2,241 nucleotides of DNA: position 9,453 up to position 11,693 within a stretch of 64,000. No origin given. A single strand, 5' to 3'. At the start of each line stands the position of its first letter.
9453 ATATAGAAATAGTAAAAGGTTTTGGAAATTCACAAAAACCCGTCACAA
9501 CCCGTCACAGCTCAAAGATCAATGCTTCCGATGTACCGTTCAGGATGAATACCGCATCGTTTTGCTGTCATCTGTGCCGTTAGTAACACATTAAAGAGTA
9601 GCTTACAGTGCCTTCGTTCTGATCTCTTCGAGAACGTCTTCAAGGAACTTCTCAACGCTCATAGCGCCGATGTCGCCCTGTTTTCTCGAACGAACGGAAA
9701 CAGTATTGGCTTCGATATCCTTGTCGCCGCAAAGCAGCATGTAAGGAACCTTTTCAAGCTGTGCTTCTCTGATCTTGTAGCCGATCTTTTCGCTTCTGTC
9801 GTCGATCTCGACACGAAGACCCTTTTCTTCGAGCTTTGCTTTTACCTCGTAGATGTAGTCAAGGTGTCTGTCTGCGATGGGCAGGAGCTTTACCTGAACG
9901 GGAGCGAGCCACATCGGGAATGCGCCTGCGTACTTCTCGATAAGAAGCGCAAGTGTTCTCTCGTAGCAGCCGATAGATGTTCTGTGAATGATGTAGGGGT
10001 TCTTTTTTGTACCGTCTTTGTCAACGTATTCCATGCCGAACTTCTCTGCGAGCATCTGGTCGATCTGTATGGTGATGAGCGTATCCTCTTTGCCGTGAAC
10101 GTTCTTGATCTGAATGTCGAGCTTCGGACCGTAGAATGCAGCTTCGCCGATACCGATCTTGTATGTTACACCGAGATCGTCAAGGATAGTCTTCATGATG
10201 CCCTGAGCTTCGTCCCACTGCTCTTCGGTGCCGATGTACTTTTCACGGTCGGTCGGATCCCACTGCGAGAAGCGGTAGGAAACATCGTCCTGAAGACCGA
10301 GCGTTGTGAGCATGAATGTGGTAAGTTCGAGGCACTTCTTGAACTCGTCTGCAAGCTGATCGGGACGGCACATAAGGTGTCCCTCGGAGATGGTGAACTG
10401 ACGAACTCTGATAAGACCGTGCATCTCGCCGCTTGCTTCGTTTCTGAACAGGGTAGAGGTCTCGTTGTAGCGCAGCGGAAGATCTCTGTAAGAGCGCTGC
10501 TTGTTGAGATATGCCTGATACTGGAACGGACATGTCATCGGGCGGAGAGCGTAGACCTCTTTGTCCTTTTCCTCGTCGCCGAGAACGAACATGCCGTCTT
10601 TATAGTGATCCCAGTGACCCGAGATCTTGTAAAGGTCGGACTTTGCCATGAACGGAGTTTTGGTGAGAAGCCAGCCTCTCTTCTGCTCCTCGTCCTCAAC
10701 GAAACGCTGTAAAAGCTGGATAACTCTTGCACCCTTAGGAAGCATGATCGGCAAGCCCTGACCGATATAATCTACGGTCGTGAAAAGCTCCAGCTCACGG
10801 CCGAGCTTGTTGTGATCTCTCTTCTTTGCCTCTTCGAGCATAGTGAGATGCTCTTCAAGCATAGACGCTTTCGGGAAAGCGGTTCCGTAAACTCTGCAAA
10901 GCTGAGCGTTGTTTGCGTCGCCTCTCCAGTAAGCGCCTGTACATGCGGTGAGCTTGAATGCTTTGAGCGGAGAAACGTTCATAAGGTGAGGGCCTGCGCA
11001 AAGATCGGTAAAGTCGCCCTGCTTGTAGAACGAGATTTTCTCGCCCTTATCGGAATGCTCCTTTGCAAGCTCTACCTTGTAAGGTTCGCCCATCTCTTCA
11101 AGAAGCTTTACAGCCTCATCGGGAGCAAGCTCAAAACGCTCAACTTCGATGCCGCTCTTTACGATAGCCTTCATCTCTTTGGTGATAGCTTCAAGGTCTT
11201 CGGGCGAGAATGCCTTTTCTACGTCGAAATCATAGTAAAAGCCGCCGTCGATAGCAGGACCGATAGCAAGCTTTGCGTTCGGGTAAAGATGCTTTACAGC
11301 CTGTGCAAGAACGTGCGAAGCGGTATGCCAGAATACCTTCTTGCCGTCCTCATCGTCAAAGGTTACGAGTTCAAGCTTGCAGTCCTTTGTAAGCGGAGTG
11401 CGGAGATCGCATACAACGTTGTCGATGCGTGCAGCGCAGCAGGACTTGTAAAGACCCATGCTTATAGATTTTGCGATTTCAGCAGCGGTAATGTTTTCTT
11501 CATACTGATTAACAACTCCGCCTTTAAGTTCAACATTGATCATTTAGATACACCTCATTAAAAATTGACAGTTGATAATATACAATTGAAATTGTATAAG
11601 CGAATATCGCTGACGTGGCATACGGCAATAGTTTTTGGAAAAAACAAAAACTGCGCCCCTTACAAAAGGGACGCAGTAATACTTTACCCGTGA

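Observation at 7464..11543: Tandem thrS paralogs: a TGS-less ThrRS directly downstream of a full-length ThrRS, sharing a gene-conversion tract of about 330 bp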

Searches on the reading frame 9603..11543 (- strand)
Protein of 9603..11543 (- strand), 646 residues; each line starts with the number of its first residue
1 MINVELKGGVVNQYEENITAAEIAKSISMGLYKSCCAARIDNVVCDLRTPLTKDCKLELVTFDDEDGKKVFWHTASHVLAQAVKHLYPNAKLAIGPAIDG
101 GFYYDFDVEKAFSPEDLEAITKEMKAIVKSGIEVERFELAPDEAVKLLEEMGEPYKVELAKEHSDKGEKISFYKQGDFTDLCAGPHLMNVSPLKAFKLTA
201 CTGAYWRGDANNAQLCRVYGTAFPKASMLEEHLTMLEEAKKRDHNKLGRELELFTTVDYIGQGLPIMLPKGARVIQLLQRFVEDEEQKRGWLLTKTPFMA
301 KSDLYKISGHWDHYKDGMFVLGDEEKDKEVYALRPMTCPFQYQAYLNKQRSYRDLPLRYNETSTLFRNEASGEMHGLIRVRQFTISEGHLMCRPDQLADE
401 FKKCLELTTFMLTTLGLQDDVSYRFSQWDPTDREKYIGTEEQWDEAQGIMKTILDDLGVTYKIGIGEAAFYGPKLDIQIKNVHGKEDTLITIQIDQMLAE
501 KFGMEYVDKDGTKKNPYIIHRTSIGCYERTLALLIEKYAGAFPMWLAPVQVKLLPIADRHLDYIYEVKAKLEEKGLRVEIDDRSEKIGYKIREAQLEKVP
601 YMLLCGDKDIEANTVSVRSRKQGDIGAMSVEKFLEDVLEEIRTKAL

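Call 7: search_protein_families(library=pfam, proteins=[window:9603-11543:-], max_evalue=0.01)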
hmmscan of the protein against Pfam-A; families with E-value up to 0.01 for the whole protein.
window:9603-11543:- (646 aa): 5 families
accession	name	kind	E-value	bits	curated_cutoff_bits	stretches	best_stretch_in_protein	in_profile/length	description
PF00587.30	tRNA-synt_2b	-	2.9e-39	135.4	29.3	1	326-538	6-179/179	tRNA synthetase class II core domain (G, H, P, S and T)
PF03129.25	HGTP_anticodon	-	4.4e-24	84.9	21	1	550-639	1-93/94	Anticodon binding domain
PF07973.19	tRNA_SAD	-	7e-13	48.8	24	1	170-219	1-44/44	Threonyl and Alanyl tRNA synthetase second additional domain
PF02824.27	TGS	-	9.2e-09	35.7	22.2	1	6-61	5-60/60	TGS domain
PF21079.2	GDH_HM2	-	0.0068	16.8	21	0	208-226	7-25/45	Glutamate dehydrogenase, helical motif 2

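Call 8: search_protein_families(library=ncbifam, proteins=[window:9603-11543:-], max_evalue=0.01)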
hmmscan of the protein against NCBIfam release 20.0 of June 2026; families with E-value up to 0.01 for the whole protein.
window:9603-11543:- (646 aa): 16 families
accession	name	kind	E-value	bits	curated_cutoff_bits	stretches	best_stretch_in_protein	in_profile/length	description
TIGR00418.1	thrS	equivalog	8.3e-196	652.2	383.65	1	72-640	1-564/565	threonine--tRNA ligase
NF003068.0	PRK03991.1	equivalog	7e-65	219.5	484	1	235-643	190-594/613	threonine--tRNA ligase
NF006625.0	PRK09194.1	equivalog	1.3e-27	96.9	558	2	259-389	34-161/559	proline--tRNA ligase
TIGR00408.1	proS_fam_I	equivalog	2e-25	89.6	437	2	495-641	228-381/475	proline--tRNA ligase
NF008979.1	PRK12325.1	exception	1.7e-22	79.9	550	2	261-388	36-160/437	proline--tRNA ligase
TIGR00409.1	proS_fam_II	equivalog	1.8e-21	76.6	306.7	2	259-389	34-161/568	proline--tRNA ligase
NF011500.0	PRK14938.1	equivalog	7.9e-21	74.4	362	1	536-638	262-364/387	Ser-tRNA(Thr) hydrolase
NF003211.1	PRK04173.1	equivalog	2e-16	59.9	312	1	322-622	154-439/454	glycine--tRNA ligase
TIGR00442.1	hisS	equivalog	1.5e-13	50.5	286.75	2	545-624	321-400/406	histidine--tRNA ligase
TIGR00389.1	glyS_dimeric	equivalog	1e-12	47.4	243.3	1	541-624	464-548/565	glycine--tRNA ligase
TIGR00414.1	serS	equivalog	2.4e-10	40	301.65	1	237-417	135-316/418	serine--tRNA ligase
NF040865.1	a_tRNA_ed_AlaXM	equivalog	4.5e-07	29.8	300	1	72-199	97-217/234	alanyl-tRNA editing protein AlaXM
TIGR02367.1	PylS_Cterm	equivalog_domain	1.4e-05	24.5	178.15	1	285-395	38-139/242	pyrrolysine--tRNA(Pyl) ligase large subunit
NF009085.0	PRK12420.1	equivalog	3e-05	23.5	540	1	567-631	355-420/426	histidine--tRNA ligase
NF002436.0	PRK01584.1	equivalog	0.00028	19.5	529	1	69-199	453-576/595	alanine--tRNA ligase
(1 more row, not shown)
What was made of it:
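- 9603..11543 (-): thrS-L: full-length ThrRS (TGS, N2 editing, class II core, anticodon-binding domain), Ruminococcus/Staphylococcus-type core with a TISEGH motif. Pfam and TIGR00418, 652 bits (calls 7, 8).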

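Call 10: search_solved_structures(query=window:9603-11543:-, max_evalue=1e-20, show_alignments=1)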
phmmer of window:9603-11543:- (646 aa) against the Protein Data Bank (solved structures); distinct sequences matched with E-value up to 1e-20: 23.
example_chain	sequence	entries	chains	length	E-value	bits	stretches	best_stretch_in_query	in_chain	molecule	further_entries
1nyq_A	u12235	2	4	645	7.7e-187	625.8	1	2-644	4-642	threonyl-tRNA synthetase 1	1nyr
6vu9_A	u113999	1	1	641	1.9e-152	512.2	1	1-637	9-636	Threonine--tRNA ligase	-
1qf6_A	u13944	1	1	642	1.2e-151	509.5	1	5-646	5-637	THREONYL-TRNA SYNTHETASE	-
4hwo_A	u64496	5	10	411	1.3e-92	314.6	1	242-646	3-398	Threonine--tRNA ligase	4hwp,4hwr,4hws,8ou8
4p3o_A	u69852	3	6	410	1.6e-92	314.2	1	242-646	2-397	Threonine--tRNA ligase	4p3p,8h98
1evk_A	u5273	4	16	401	2.3e-92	313.7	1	242-646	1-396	THREONYL-TRNA SYNTHETASE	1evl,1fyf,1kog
8wij_B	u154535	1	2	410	3e-92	313.3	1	242-646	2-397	Threonine--tRNA ligase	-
8h99_A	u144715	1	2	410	5.8e-92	312.4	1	242-646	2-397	Threonine--tRNA ligase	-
6l2p_A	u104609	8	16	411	8e-92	311.9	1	242-646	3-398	Threonine--tRNA ligase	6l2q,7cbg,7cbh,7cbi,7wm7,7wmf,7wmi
8wih_A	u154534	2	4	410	1.1e-91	311.5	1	242-646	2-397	Threonine--tRNA ligase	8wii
8wia_A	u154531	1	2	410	1.1e-91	311.5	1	242-646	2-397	Threonine--tRNA ligase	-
8qic_A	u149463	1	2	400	1.2e-91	311.4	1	243-646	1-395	Threonine--tRNA ligase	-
8h9c_A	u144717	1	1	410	2.9e-91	310.1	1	242-646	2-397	Threonine--tRNA ligase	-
8h9a_A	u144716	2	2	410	2.9e-91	310.1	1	242-646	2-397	Threonine--tRNA ligase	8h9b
8wig_A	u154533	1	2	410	7.4e-91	308.7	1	242-646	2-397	Threonine--tRNA ligase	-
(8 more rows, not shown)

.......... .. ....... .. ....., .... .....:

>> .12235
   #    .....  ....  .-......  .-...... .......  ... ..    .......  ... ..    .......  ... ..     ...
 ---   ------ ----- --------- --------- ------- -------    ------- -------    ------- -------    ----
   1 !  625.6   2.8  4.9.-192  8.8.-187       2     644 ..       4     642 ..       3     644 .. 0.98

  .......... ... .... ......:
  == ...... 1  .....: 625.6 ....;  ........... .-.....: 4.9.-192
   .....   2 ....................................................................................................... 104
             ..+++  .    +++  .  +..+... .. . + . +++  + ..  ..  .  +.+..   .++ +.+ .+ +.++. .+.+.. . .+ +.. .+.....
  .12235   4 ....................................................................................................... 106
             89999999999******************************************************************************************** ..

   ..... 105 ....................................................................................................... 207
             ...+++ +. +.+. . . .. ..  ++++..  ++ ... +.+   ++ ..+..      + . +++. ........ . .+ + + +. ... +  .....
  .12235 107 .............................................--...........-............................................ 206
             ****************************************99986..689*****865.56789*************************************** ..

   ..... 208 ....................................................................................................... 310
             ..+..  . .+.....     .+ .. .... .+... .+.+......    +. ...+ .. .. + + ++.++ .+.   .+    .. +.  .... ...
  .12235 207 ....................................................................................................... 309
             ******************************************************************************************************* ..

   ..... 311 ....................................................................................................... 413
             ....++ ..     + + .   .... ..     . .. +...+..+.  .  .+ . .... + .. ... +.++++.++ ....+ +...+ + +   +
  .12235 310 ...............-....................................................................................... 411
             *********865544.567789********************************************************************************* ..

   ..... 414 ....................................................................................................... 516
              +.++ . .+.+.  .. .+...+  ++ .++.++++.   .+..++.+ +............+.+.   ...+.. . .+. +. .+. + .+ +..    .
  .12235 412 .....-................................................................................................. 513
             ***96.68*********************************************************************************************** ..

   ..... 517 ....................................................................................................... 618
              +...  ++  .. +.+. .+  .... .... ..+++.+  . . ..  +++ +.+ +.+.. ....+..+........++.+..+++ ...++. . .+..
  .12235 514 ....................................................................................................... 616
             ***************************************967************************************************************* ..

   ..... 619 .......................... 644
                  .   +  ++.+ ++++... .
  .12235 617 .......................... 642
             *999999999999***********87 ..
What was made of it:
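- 9603..11543 (-): Best solved relative is S. aureus 1nyq (call 10).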
